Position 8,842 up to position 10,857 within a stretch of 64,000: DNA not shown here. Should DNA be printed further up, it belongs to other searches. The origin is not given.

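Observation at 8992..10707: The 'catalytic' HydA of the HydABC set lacks the proton-relay cysteine and has an altered L2 motif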

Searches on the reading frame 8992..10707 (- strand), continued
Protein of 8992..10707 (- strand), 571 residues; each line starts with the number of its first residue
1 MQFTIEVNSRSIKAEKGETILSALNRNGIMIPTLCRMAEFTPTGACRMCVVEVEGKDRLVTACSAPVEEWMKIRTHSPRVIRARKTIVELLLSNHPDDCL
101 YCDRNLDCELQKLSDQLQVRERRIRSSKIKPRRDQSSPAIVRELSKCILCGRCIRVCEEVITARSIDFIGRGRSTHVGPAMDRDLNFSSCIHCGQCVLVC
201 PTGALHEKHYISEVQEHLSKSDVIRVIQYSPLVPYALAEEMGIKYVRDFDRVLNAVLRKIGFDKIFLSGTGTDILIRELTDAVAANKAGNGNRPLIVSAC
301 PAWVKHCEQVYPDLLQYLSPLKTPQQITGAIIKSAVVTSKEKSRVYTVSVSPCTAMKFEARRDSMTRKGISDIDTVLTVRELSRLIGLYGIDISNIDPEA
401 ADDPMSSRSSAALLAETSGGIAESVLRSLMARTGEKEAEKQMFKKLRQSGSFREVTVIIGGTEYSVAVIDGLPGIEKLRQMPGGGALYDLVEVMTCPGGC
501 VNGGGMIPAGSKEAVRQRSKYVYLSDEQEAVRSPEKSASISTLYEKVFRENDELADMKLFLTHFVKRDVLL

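Call 79: fold_search(model_id=the predicted structure, library=pdb)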
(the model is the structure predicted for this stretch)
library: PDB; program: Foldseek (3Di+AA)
matches with E <= 10: 501; with E <= 0.001: 151
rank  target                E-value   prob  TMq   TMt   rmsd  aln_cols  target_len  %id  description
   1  8a6t_A                6.4e-53  1.00  0.92  0.92   2.7       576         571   36  Cryo-EM structure of the electron bifurcating Fe-Fe hydrogenase HydABC complex from Thermoanaerobacter kivui in the re (released 2023-02-15)
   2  8aj6_A                4.5e-47  1.00  0.90  0.89   3.2       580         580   30  cyanide-bound [FeFe]-hydrogenase I from Clostridium pasteurianum (CpI) (released 2022-12-14)
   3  6nac                  6.7e-47  1.00  0.89  0.88   3.4       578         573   30  Crystal structure of [FeFe]-hydrogenase I (CpI) solved with single pulse free electron laser data (released 2019-12-11)
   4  4xdc_A                1.2e-46  1.00  0.90  0.89   3.3       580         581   30  Active semisynthetic [FeFe]-hydrogenase CpI with aza-dithiolato-bridged [2Fe] cofactor (released 2015-11-11)
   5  6gly_B                1.3e-46  1.00  0.89  0.89   3.3       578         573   31  [FeFe]-hydrogenase CpI from Clostridium pasteurianum, variant C299A (released 2018-11-07)
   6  6gm1_A                1.3e-46  1.00  0.90  0.89   3.3       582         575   31  [FeFe]-hydrogenase CpI from Clostridium pasteurianum, variant E282A (released 2018-11-07)
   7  6gm8_A                1.4e-46  1.00  0.90  0.89   3.3       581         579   30  [FeFe]-hydrogenase CpI from Clostridium pasteurianum, variant E282Q (released 2018-11-07)
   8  6gm2_A                1.4e-46  1.00  0.90  0.89   3.2       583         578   31  [FeFe]-hydrogenase CpI from Clostridium pasteurianum, variant E282D (released 2018-11-07)
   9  9rj9_B                1.4e-46  1.00  0.89  0.88   3.6       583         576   31  [FeFe]-hydrogenase CpI from Clostridium pasteurianum, variant N160L (released 2026-03-04)
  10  8cjy_A                1.6e-46  1.00  0.90  0.89   3.3       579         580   30  [FeFe]-hydrogenase CpI from Clostridium pasteurianum, variant S357T (released 2023-10-25)
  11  6gm8_B                1.8e-46  1.00  0.90  0.89   3.2       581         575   31  [FeFe]-hydrogenase CpI from Clostridium pasteurianum, variant E282Q (released 2018-11-07)
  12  7q4w_A                1.8e-46  1.00  0.93  0.91   3.1       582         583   32  CryoEM structure of electron bifurcating Fe-Fe hydrogenase HydABC complex A. woodii in the oxidised state (released 2023-02-15)
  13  7p5h_A                1.8e-46  1.00  0.87  0.90   3.2       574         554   35  TmHydABC- D2 map (released 2022-09-14)
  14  5byr_B                1.9e-46  1.00  0.89  0.89   3.4       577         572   30  Semisynthetic [FeFe]-hydrogenase CpI with propane-dithiolato-bridged [2Fe] cofactor (released 2015-11-11)
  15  6glz_A                1.9e-46  1.00  0.90  0.88   3.3       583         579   31  [FeFe]-hydrogenase CpI from Clostridium pasteurianum, variant C299D (released 2018-11-07)
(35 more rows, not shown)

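Call 81: list_cluster_members(proteins=[P0164, P0166, P0172, P0182, P0183, P0206, P0210, P0217, P0221, P0249])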
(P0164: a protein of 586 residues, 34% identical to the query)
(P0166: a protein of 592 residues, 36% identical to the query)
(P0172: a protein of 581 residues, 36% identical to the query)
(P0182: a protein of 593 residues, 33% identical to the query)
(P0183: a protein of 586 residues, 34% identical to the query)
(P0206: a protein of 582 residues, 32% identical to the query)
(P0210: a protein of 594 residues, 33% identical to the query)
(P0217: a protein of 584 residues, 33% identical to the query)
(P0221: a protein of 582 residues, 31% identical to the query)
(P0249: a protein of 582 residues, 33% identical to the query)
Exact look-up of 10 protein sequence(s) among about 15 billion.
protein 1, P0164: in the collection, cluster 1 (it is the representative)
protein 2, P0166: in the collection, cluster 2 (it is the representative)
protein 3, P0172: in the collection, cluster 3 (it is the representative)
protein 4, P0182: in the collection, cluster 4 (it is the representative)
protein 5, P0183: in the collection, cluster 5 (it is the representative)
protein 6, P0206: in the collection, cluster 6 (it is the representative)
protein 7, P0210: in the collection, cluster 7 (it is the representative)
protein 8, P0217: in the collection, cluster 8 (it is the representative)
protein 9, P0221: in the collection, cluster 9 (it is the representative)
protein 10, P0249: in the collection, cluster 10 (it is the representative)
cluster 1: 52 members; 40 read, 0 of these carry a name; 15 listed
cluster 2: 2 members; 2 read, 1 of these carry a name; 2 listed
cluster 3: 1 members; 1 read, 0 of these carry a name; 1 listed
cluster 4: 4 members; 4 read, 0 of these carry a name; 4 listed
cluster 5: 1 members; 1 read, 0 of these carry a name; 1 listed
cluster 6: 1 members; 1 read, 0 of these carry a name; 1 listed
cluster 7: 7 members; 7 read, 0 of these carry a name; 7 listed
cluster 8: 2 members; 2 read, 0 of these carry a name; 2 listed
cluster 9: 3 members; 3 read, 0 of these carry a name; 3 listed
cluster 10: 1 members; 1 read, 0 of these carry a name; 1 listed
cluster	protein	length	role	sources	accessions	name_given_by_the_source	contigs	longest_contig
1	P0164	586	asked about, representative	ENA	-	-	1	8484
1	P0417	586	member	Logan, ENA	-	-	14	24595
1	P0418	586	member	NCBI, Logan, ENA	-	-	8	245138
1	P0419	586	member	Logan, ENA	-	-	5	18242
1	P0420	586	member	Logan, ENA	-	-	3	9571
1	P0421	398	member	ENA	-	-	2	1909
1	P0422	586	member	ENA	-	-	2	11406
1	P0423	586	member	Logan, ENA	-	-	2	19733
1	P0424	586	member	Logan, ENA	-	-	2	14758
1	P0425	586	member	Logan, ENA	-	-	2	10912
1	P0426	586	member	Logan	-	-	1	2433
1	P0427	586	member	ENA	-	-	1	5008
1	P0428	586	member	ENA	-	-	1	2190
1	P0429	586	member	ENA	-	-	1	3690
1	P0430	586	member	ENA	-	-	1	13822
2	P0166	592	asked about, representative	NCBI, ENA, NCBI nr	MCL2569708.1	MAG: [FeFe] hydrogenase, group A [Firmicutes bacterium] | [FeFe] hydrogenase, group A [Bacillota bacterium]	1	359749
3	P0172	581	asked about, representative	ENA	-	-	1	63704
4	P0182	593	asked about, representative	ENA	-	-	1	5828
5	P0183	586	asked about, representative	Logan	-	-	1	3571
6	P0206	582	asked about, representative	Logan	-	-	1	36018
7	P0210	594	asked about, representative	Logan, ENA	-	-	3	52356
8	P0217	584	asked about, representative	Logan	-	-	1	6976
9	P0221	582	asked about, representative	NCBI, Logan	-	-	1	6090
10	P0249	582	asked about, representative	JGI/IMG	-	-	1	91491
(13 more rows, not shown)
